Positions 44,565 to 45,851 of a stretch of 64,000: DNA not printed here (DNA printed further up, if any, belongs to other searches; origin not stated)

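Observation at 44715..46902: Prs-family pyrophosphokinase adjacent to a Pol-beta nucleotidyltransferase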

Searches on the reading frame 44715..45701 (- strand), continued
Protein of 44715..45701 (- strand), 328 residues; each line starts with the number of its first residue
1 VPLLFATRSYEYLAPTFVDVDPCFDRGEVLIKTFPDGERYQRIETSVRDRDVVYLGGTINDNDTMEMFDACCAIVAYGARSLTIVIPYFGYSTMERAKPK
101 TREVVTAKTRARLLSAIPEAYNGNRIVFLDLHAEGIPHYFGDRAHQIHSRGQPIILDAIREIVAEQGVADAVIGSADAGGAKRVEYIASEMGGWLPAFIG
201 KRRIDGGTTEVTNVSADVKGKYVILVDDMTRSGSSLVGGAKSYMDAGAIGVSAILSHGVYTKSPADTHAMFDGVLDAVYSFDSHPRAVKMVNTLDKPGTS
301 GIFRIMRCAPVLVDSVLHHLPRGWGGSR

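Call 56: find_encoding_contigs(protein=P0002, flank=5000, max_places=2)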
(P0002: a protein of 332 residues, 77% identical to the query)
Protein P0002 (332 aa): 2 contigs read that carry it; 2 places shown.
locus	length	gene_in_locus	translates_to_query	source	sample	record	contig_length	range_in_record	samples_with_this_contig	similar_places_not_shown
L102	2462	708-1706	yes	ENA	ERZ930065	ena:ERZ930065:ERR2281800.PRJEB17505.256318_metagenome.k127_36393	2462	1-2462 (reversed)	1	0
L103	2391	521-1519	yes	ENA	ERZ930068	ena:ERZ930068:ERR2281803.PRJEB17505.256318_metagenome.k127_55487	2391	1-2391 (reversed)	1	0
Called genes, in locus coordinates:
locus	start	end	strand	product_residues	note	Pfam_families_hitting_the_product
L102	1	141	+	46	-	?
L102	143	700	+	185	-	-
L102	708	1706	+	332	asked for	PF13793:Pribosyltran_N, PF00156:Pribosyltran (weak), PF14572:Pribosyl_synth (weak)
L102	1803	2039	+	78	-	-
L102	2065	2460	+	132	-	?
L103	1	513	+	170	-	?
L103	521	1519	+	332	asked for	PF13793:Pribosyltran_N, PF00156:Pribosyltran (weak), PF14572:Pribosyl_synth (weak)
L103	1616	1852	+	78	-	-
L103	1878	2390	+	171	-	?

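Call 68: find_related_loci(query=A3, collection=metagenome_contigs, flank=6000)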
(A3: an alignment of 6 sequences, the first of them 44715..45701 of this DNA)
Query A3 (328 aa) in metagenome_contigs; peptide patterns used: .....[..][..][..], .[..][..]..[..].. (x = any residue, [..] = any of these).
600 stretches matched a pattern (row limit reached: there are more); 439 encode a relative of the query (tblastn E <= 1e-3); the best 80 are kept; 80 distinct loci.
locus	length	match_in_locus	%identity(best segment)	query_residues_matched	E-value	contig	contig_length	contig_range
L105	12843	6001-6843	47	2-290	1e-82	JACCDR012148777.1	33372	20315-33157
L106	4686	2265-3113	46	3-292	1e-82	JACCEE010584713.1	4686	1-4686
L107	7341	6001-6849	51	3-293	2e-82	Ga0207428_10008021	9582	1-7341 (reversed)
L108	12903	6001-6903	44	3-319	5e-82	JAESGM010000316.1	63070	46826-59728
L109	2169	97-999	47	3-319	3e-85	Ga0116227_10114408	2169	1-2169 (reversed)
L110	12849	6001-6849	49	3-292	7e-82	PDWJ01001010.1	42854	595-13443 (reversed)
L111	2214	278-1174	47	3-316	9e-85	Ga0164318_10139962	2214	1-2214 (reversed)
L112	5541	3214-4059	49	3-292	3e-81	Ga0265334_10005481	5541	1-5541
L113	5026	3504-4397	48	3-316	4e-81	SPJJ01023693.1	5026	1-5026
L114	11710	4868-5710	48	2-290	2e-80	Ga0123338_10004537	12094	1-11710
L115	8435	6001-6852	45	3-293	2e-80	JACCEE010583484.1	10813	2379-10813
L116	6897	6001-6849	50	3-293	3e-80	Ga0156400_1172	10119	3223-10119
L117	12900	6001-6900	46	4-319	2e-80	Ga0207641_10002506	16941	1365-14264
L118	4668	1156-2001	48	2-290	1e-80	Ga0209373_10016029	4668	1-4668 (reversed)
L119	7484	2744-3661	47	4-325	5e-80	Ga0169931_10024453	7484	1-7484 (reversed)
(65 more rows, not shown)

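Call 90: predict_structure(alignment_id=A1)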
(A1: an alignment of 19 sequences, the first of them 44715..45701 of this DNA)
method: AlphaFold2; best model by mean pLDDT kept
length: 328 residues; sequences in the alignment: 19
mean_pLDDT: 87.5   pTM: 0.86
mean pLDDT of the five models: 87.5, 86.6, 86.6, 86.4, 86.0
residues with pLDDT >= 90: 202; 70-90: 94; 50-70: 14; < 50: 18
segments of 3 or more residues with pLDDT < 50: 92-104, 324-328
pLDDT, mean of each block of 10 residues (from residue 1): 94 95 93 84 93 93 91 96 93 47 64 93 93 78 90 95 91 88 91 93 78 89 93 89 96 93 91 94 93 71 91 93 53
secondary structure, 60 per line:
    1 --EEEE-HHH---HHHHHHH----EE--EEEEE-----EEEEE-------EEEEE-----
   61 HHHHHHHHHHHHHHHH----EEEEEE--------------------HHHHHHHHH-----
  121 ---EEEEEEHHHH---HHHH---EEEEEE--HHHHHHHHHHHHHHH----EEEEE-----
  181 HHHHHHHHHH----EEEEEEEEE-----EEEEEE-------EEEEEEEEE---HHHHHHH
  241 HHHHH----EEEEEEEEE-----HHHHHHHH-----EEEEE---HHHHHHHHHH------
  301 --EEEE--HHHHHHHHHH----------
elements in order: E3-6 H14-20 E29-33 E39-43 E51-55 H61-76 E81-86 H107-115 E124-129 H130-133 H137-140 E144-149 H152-166 E171-175 H181-190 E195-203 E209-214 E222-230 H234-245 E250-258 H264-271 E277-281 H285-294 E303-306 H309-318

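Call 92: fold_search(model_id=the predicted structure, library=pdb)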
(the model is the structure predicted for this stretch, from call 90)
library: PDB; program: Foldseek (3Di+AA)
matches with E <= 10: 1491; with E <= 0.001: 202
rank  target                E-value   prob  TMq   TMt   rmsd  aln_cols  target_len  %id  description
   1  8ypy_A                1.2e-22  1.00  0.78  0.83   4.8       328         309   27  Crystal strcuture of human phosphoribosyl pyrophosphate synthetase2 (PRPS2) in complex with ligands (released 2025-03-19)
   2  8ypy_F                2.0e-22  1.00  0.78  0.83   4.8       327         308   27  Crystal strcuture of human phosphoribosyl pyrophosphate synthetase2 (PRPS2) in complex with ligands (released 2025-03-19)
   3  8dbn_A                3.4e-22  1.00  0.79  0.84   4.1       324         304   27  Human PRPS1-E307A engineered mutation with Phosphate, ATP, and R5P; Hexamer (released 2023-02-15)
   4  7pn0_B                4.7e-22  1.00  0.78  0.83   4.5       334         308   25  Crystal structure of the Phosphorybosylpyrophosphate synthetase II from Thermus thermophilus at R32 space group (released 2021-09-29)
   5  6nfe_B                6.3e-22  1.00  0.77  0.84   4.1       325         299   24  Crystal Structure of Ribose-phosphate Pyrophosphokinase from Legionella pneumophila with bound AMP, ADP, and Ribose-5- (released 2019-01-02)
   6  8yq0_J                6.6e-22  1.00  0.76  0.83   4.8       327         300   27  Crystal structure of human phosphoribosyl pyrophosphate synthetase 1(PRPS1) chimera swapped with three residues from P (released 2025-03-19)
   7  8yq0_I                1.2e-21  1.00  0.78  0.81   5.0       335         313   26  Crystal structure of human phosphoribosyl pyrophosphate synthetase 1(PRPS1) chimera swapped with three residues from P (released 2025-03-19)
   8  8yq0_O                1.5e-21  1.00  0.76  0.83   4.7       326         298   27  Crystal structure of human phosphoribosyl pyrophosphate synthetase 1(PRPS1) chimera swapped with three residues from P (released 2025-03-19)
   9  8dbc_A                2.0e-21  1.00  0.78  0.82   4.0       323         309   27  Human PRPS1 with Phosphate; Hexamer (released 2023-02-15)
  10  8dbe_A                2.0e-21  1.00  0.79  0.82   4.0       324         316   27  Human PRPS1 with ADP; Hexamer (released 2023-02-15)
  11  6nfe_A                2.3e-21  1.00  0.78  0.86   3.8       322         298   25  Crystal Structure of Ribose-phosphate Pyrophosphokinase from Legionella pneumophila with bound AMP, ADP, and Ribose-5- (released 2019-01-02)
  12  6asv_C                2.3e-21  1.00  0.80  0.84   4.7       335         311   25  E. coli PRPP Synthetase (released 2019-01-23)
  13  8yq0_G                2.6e-21  1.00  0.77  0.81   5.0       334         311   27  Crystal structure of human phosphoribosyl pyrophosphate synthetase 1(PRPS1) chimera swapped with three residues from P (released 2025-03-19)
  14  8yq0_H                2.9e-21  1.00  0.77  0.83   4.6       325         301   27  Crystal structure of human phosphoribosyl pyrophosphate synthetase 1(PRPS1) chimera swapped with three residues from P (released 2025-03-19)
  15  8yq0_A                2.9e-21  1.00  0.77  0.80   5.4       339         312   26  Crystal structure of human phosphoribosyl pyrophosphate synthetase 1(PRPS1) chimera swapped with three residues from P (released 2025-03-19)
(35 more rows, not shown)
